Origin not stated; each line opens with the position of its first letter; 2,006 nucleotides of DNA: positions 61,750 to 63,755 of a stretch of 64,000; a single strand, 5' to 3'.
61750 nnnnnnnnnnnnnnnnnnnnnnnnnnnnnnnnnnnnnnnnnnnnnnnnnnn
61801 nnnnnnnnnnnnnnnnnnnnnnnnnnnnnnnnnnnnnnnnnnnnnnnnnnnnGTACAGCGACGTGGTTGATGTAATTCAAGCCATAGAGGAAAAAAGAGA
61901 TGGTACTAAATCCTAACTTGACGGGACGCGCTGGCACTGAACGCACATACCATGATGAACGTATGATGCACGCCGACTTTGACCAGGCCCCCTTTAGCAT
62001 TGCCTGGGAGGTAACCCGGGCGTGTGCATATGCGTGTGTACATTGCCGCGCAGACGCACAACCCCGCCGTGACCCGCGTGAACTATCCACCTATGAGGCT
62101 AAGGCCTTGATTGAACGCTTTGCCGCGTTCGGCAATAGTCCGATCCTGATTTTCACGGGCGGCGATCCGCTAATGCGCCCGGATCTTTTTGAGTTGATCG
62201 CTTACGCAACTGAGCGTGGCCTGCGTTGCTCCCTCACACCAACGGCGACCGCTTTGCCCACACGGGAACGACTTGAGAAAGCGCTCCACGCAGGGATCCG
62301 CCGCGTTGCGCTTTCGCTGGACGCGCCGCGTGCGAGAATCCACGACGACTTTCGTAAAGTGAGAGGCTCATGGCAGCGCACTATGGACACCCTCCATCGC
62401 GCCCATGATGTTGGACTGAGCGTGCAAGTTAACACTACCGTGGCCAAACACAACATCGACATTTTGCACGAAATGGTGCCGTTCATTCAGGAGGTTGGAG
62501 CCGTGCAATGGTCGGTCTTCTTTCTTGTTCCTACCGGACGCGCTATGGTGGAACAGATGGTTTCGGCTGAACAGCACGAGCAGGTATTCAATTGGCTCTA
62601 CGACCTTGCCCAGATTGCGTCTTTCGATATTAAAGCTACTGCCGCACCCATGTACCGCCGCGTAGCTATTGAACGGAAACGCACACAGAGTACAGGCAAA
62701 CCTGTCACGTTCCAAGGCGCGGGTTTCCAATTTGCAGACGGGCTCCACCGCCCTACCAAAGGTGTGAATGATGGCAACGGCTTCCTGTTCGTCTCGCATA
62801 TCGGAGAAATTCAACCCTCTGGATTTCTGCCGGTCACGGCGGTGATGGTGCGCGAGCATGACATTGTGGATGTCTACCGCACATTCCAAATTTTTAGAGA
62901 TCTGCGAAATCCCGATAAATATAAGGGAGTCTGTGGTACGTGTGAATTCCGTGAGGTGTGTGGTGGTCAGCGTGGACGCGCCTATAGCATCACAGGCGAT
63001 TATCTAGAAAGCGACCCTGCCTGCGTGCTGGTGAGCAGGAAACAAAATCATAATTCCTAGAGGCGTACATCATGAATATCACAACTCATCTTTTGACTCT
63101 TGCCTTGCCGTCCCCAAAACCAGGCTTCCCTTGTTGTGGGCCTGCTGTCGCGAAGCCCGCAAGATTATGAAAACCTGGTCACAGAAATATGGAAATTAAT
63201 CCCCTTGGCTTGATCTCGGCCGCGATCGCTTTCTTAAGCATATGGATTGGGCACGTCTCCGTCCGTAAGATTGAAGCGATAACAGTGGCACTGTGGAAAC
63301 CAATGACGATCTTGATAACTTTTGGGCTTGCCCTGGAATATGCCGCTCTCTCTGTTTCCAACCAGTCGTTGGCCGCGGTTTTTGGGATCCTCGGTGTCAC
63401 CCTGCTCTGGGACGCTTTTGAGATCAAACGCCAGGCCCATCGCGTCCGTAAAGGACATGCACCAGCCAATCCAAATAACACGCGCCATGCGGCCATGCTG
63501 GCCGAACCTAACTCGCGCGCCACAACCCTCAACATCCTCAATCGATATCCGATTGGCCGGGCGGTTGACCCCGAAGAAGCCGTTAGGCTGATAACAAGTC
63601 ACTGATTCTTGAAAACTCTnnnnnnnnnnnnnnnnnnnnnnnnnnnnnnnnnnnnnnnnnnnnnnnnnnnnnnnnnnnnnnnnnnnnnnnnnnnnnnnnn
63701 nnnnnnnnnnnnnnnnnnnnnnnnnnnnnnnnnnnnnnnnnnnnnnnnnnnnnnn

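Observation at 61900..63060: AhbD/NirJ-like radical SAM/SPASM enzyme embedded in a coproporphyrin-dependent heme cluster that also encodes ChdC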

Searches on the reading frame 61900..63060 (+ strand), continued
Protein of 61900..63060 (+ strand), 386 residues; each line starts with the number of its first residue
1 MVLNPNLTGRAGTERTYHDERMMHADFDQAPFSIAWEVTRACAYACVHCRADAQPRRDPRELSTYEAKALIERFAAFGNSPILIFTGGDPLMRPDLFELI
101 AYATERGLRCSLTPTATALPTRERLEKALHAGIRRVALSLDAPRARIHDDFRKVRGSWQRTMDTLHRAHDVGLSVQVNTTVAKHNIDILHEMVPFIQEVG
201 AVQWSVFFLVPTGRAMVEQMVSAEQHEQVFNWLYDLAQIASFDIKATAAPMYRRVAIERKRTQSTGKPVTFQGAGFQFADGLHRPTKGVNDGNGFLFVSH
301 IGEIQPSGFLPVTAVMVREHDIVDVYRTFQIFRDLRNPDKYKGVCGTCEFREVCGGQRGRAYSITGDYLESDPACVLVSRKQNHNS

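Call 36: search_protein_families(library=ncbifam, max_evalue=1e-60, proteins=[P0142])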
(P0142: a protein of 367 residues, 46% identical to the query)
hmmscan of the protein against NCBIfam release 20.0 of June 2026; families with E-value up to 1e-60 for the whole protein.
P0142 (367 aa): 3 families
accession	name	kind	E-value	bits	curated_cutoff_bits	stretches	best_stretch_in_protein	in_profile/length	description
TIGR04545.1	rSAM_ahbD_hemeb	equivalog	1.1e-127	426.1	500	1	12-361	1-339/339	heme b synthase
TIGR04053.2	TIGR04053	equivalog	6.7e-125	417.1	395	1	10-361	7-366/366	TIGR04053 family radical SAM/SPASM domain-containing protein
TIGR04055.1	rSAM_NirJ2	equivalog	5.4e-84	282.5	500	0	12-239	1-229/326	putative heme d1 biosynthesis radical SAM protein NirJ2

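Call 37: search_solved_structures(query=window:61900-63057:+, max_evalue=0.00001)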
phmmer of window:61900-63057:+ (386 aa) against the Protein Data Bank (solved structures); distinct sequences matched with E-value up to 0.00001: 6.
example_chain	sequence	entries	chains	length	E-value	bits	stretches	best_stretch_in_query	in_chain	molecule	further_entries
7vob_C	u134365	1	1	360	3e-17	65.6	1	40-208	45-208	Cytosylglucuronate decarboxylase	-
7voc_C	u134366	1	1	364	3.1e-17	65.6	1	40-208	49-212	Cytosylglucuronate decarboxylase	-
6c8v_A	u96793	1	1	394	2.5e-16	62.6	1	21-213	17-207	Coenzyme PQQ synthesis protein E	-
6efn_A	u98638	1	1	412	9.6e-11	44.2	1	29-215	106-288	Sporulation killing factor maturation protein SkfB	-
2fb2_A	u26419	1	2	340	5.2e-09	38.5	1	34-193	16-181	Molybdenum cofactor biosynthesis protein A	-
1tv7_A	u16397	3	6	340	1.4e-08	37.1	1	37-193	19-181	Molybdenum cofactor biosynthesis protein A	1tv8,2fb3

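Call 41: find_encoding_contigs(protein=P0008, flank=10000, max_places=1)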
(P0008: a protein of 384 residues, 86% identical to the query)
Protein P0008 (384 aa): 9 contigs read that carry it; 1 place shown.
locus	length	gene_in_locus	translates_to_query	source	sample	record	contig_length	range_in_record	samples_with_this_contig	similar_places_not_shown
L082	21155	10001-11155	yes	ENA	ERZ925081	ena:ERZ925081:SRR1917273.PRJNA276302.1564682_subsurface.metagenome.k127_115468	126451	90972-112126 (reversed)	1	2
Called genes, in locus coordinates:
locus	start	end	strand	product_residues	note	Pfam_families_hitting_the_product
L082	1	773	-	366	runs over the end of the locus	PF12680:SnoaL_2 (weak)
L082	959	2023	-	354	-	PF03816:LytR_cpsA_psr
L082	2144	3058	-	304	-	PF01476:LysM (weak), PF23473:LysM3_LYK4_5 (faint), PF01476:LysM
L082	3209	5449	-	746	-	PF01590:GAF (weak), PF00512:HisKA, PF02518:HATPase_c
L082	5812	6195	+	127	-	-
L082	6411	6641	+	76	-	PF02899:Phage_int_SAM_1 (weak), PF13495:Phage_int_SAM_4 (weak)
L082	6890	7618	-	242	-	-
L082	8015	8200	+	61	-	-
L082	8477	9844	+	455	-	PF05201:GlutR_N, PF01262:AlaDh_PNT_C (weak), PF01488:Shikimate_DH, PF03807:F420_oxidored, PF13241:NAD_binding_7 (weak), PF03435:Sacchrp_dh_NADP (faint), PF00745:GlutR_dimer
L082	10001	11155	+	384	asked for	PF04055:Radical_SAM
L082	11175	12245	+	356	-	PF01208:URO-D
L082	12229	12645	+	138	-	PF14898:DUF4491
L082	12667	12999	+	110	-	PF14898:DUF4491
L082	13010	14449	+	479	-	PF01266:DAO (weak), PF01593:Amino_oxidase, PF03486:HI0933_like (faint), PF06100:MCRA (faint), PF07992:Pyr_redox_2 (faint), PF13450:NAD_binding_8, PF13454:NAD_binding_9 (faint), PF01266:DAO (weak)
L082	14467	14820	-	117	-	PF01050:MannoseP_isomer, PF00190:Cupin_1, PF02311:AraC_binding (weak), PF07883:Cupin_2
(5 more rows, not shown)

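Call 42: find_encoding_contigs(protein=P0049, flank=10000, max_places=1)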
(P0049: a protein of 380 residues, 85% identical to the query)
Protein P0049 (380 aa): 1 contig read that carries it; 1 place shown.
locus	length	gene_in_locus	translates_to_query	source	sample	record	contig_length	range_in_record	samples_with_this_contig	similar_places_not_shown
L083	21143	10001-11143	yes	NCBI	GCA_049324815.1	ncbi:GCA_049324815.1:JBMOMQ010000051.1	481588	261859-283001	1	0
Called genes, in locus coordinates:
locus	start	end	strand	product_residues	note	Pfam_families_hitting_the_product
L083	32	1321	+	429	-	PF01547:SBP_bac_1, PF13416:SBP_bac_8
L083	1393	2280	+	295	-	PF00528:BPD_transp_1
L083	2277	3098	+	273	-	PF00528:BPD_transp_1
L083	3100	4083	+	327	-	PF01408:GFO_IDH_MocA, PF22725:GFO_IDH_MocA_C3, PF02894:GFO_IDH_MocA_C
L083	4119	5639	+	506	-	PF13541:ChlI, PF00493:MCM (faint), PF00158:Sigma54_activat (faint), PF01078:Mg_chelatase, PF07728:AAA_5 (weak), PF13335:Mg_chelatase_C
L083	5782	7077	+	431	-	PF05201:GlutR_N, PF01488:Shikimate_DH, PF02423:OCD_Mu_crystall (weak), PF03807:F420_oxidored (weak), PF00745:GlutR_dimer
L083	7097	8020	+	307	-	PF01379:Porphobil_deam, PF03900:Porphobil_deamC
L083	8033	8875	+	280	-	PF02602:HEM4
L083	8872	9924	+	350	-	PF00490:ALAD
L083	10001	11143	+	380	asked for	PF04055:Radical_SAM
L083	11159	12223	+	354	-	PF01208:URO-D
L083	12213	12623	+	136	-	PF14898:DUF4491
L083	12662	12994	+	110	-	PF14898:DUF4491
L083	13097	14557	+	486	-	PF01266:DAO (faint), PF01593:Amino_oxidase, PF13450:NAD_binding_8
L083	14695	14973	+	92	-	PF13335:Mg_chelatase_C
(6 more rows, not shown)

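Call 43: find_encoding_contigs(protein=P0097, flank=10000, max_places=1)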
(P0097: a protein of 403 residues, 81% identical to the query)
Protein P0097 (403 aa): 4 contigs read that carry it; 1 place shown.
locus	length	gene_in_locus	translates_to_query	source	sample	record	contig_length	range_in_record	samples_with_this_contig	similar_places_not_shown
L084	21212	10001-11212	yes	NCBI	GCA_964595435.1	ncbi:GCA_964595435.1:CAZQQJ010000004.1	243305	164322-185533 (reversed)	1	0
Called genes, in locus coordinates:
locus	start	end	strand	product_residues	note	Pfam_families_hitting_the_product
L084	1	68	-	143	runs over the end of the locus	PF01451:LMWPc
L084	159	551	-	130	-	PF00072:Response_reg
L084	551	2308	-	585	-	PF00989:PAS (weak), PF08448:PAS_4 (weak), PF13426:PAS_9 (weak), PF00512:HisKA, PF02518:HATPase_c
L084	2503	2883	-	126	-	PF00072:Response_reg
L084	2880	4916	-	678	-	PF16927:HisKA_7TM, PF00989:PAS (weak), PF08448:PAS_4 (weak), PF13188:PAS_8 (weak), PF13596:PAS_10 (weak), PF00512:HisKA, PF02518:HATPase_c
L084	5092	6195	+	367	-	PF02073:Peptidase_M29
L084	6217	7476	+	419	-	PF01306:LacY_symp (weak), PF03825:Nuc_H_symport (weak), PF07690:MFS_1, PF12832:MFS_1_like, PF00083:Sugar_tr, PF05977:MFS_3, PF07690:MFS_1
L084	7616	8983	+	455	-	PF05201:GlutR_N, PF02423:OCD_Mu_crystall (weak), PF01488:Shikimate_DH, PF03807:F420_oxidored, PF00745:GlutR_dimer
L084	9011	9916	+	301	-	PF01379:Porphobil_deam, PF03900:Porphobil_deamC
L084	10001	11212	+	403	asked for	PF04055:Radical_SAM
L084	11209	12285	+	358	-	PF01208:URO-D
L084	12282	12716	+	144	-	PF14898:DUF4491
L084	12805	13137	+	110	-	PF14898:DUF4491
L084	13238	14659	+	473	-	PF00890:FAD_binding_2 (faint), PF01266:DAO (weak), PF01593:Amino_oxidase, PF01946:Thi4 (weak), PF03486:HI0933_like (faint), PF07992:Pyr_redox_2 (faint), PF13450:NAD_binding_8, PF01266:DAO, +2 more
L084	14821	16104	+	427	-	PF00202:Aminotran_3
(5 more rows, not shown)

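Call 44: find_encoding_contigs(protein=P0004, flank=10000, max_places=1)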
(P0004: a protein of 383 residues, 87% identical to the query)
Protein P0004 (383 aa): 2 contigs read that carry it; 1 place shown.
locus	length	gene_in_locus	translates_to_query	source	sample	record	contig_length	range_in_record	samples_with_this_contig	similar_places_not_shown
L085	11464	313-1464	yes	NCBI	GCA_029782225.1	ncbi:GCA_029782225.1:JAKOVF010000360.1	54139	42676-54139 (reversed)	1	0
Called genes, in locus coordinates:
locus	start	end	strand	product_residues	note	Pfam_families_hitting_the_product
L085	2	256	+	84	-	?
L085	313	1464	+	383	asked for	PF04055:Radical_SAM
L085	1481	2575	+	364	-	PF01208:URO-D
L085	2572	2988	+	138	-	PF14898:DUF4491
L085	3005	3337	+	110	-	PF14898:DUF4491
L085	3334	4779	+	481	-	PF01266:DAO (weak), PF01593:Amino_oxidase, PF03486:HI0933_like (faint), PF07992:Pyr_redox_2 (faint), PF13450:NAD_binding_8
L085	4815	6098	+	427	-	PF00202:Aminotran_3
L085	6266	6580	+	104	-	-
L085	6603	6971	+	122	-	PF26247:DUF8058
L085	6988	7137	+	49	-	-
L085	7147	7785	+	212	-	PF06736:TMEM175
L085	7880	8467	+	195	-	PF18917:LiaI-LiaF-like_TM1 (faint), PF22570:LiaF-TM (faint)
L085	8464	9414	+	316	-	PF18917:LiaI-LiaF-like_TM1 (weak), PF10988:DUF2807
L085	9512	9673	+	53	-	-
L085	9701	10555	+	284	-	-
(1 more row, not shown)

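Call 45: find_encoding_contigs(protein=P0001, flank=10000, max_places=1)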
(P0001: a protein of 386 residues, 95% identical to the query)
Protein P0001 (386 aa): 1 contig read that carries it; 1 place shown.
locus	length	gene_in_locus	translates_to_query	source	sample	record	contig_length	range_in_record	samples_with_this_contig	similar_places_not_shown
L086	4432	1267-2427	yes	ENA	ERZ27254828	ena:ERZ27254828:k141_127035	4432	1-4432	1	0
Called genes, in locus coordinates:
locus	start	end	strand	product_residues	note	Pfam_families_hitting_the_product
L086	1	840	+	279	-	?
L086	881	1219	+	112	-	-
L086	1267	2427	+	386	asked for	PF04055:Radical_SAM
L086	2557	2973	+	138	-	PF14898:DUF4491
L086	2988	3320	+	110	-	PF14898:DUF4491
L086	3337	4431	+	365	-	?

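Call 76: predict_structure(alignment_id=A1)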
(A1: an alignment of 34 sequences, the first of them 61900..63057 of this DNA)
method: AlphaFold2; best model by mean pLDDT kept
length: 386 residues; sequences in the alignment: 34
mean_pLDDT: 87.8   pTM: 0.87
mean pLDDT of the five models: 87.8, 87.3, 87.2, 87.0, 86.7
residues with pLDDT >= 90: 286; 70-90: 47; 50-70: 19; < 50: 34
segments of 3 or more residues with pLDDT < 50: 1-17, 269-285
pLDDT, mean of each block of 10 residues (from residue 1): 40 46 77 96 76 85 98 95 95 98 97 96 98 96 96 94 97 96 97 95 94 87 97 92 91 91 65 38 55 95 96 97 98 97 96 93 97 95 81
secondary structure, 60 per line:
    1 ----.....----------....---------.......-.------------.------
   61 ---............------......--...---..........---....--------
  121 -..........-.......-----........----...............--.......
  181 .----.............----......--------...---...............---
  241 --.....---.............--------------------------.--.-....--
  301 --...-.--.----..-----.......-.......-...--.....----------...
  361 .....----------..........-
elements in order: H5-9 H20-23 E33-39 H64-75 E82-87 H96-105 E109-112 H122-131 E133-139 H145-152 H157-171 E174-181 H186-198 E203-208 H223-237 E243-247 H251-263 E295-298 E303-305 H322-328 H330-336 H343-347 H358-365 H376-385

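Call 78: fold_search(model_id=the predicted structure, library=pdb)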
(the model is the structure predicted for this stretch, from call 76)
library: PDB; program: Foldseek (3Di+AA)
matches with E <= 10: 1729; with E <= 0.001: 178
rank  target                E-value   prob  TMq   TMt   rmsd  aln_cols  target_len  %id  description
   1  6c8v                  1.4e-17  1.00  0.61  0.75   5.7       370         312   19  X-ray structure of PqqE from Methylobacterium extorquens (released 2018-02-14)
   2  6efn                  2.3e-14  1.00  0.61  0.61   6.8       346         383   17  Structure of a RiPP maturase, SkfB (released 2018-10-24)
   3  5v1t_A                2.6e-14  1.00  0.66  0.59   5.3       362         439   15  Crystal structure of Streptococcus suis SuiB bound to precursor peptide SuiA (released 2017-08-30)
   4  5v1q_B                3.7e-14  1.00  0.66  0.59   5.3       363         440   15  Crystal structure of Streptococcus suis SuiB (released 2017-08-30)
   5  5v1s_A                4.5e-14  1.00  0.66  0.61   6.1       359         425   15  Crystal structure of Streptococcus suis SuiB bound to S-adenosylmethionine (released 2017-08-30)
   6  5v1q_A                4.7e-14  1.00  0.65  0.60   5.0       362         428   16  Crystal structure of Streptococcus suis SuiB (released 2017-08-30)
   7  5v1s_B                3.7e-13  1.00  0.64  0.58   5.0       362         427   14  Crystal structure of Streptococcus suis SuiB bound to S-adenosylmethionine (released 2017-08-30)
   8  7vob                  9.6e-13  1.00  0.57  0.67   8.4       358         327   18  The crystal structure of a Radical SAM Enzyme BlsE involved in the Biosynthesis of Blasticidin S (released 2022-05-04)
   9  8vpo                  4.8e-11  1.00  0.60  0.53   7.1       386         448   13  X-Ray Crystal Structure of TigE from Paramaledivibacter caminithermalis (released 2024-02-07)
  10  8hzy_A                5.1e-11  1.00  0.49  0.42   7.3       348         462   15  The crystal structure of a Radical SAM Enzyme DesII (released 2024-07-10)
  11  6q2p_A                1.3e-10  1.00  0.46  0.60   3.4       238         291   18  Crystal structure of mouse viperin bound to cytidine triphosphate and S-adenosylhomocysteine (released 2020-01-22)
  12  5vsl_A                1.3e-10  1.00  0.46  0.66   3.5       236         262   19  Crystal structure of viperin with bound [4Fe-4S] cluster and S-adenosylhomocysteine (SAH) (released 2017-06-14)
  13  8hzv_C                1.3e-10  1.00  0.51  0.43   8.6       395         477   15  The crystal structure of a Radical SAM Enzyme DesII (released 2024-07-10)
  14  6q2p_B                1.4e-10  1.00  0.46  0.59   3.4       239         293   19  Crystal structure of mouse viperin bound to cytidine triphosphate and S-adenosylhomocysteine (released 2020-01-22)
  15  8hzv_D                1.4e-10  1.00  0.51  0.43   8.4       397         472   15  The crystal structure of a Radical SAM Enzyme DesII (released 2024-07-10)
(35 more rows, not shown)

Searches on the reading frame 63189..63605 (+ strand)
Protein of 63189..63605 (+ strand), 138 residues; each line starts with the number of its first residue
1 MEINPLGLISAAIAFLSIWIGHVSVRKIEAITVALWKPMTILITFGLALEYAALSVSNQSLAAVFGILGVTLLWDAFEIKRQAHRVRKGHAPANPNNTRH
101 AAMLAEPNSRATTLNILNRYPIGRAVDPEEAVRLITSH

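Call 3: search_protein_families(library=ncbifam, proteins=[window:63189-63605:+], max_evalue=0.01)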
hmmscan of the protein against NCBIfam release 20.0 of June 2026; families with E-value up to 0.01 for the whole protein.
window:63189-63605:+ (138 aa): 0 families

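Call 4: search_protein_families(library=pfam, proteins=[window:63189-63605:+], max_evalue=0.01)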
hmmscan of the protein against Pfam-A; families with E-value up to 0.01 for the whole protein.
window:63189-63605:+ (138 aa): 1 family
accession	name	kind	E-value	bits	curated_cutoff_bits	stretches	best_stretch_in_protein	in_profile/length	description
PF14898.11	DUF4491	-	9.6e-20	71.2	27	1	6-96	3-91/92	Domain of unknown function (DUF4491)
